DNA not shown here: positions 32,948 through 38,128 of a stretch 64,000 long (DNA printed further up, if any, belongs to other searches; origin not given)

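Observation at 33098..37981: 1627-aa protein with a late C-terminal AAA+ module of the MoxR/AAA_5/McrB (helix-2-insert) type and a ~400-aa coiled coil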

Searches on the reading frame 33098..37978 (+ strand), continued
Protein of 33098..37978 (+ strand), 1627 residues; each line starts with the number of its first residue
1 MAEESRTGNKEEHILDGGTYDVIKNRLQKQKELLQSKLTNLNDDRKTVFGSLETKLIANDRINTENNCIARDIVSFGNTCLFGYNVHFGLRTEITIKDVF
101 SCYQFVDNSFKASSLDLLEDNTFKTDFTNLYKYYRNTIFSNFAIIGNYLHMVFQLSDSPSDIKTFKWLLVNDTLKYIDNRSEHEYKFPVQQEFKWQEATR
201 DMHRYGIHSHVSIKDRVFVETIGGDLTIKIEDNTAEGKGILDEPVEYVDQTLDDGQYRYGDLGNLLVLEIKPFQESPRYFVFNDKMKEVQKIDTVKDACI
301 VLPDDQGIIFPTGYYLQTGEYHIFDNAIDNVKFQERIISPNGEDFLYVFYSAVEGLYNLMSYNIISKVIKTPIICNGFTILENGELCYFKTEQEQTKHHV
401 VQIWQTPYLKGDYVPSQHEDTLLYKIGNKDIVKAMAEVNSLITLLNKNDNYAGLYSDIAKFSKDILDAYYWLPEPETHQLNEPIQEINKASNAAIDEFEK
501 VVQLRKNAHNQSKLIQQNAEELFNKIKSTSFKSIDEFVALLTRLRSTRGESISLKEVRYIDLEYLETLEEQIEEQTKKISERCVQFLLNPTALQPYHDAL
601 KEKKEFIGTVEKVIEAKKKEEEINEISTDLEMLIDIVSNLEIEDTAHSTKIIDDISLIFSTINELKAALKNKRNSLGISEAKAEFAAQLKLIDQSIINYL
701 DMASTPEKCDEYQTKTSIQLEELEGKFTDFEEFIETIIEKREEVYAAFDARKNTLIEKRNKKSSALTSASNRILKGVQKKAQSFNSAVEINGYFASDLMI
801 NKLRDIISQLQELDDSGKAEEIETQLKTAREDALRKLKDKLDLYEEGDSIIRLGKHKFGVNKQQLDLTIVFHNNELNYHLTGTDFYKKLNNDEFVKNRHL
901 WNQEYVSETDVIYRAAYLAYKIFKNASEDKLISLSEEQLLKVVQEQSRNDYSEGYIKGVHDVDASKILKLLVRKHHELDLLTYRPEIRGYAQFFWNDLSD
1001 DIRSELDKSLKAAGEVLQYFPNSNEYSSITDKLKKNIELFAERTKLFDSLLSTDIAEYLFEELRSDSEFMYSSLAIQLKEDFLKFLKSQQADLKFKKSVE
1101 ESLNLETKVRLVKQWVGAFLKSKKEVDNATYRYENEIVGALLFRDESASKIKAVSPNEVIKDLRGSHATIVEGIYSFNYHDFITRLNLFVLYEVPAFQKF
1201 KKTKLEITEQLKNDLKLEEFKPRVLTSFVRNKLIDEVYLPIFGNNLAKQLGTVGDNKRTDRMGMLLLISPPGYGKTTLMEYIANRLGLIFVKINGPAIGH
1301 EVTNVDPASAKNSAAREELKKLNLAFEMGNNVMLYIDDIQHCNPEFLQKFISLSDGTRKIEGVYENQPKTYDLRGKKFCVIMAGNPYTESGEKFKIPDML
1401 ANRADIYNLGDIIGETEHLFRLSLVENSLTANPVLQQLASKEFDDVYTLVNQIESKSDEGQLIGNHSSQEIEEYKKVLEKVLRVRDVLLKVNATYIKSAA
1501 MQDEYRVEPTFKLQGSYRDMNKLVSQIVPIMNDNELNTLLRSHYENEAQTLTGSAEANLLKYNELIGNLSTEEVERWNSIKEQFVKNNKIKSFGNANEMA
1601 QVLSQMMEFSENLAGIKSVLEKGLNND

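Call 15: search_protein_families(library=padloc, proteins=[window:33098-37978:+], max_evalue=0.01)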
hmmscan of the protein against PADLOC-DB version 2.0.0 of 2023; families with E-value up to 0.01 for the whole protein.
window:33098-37978:+ (1627 aa): 1 family
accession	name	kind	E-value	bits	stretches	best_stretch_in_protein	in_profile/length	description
PDLC04140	mad8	-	0.0016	16.1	1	1260-1374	25-121/314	mads_8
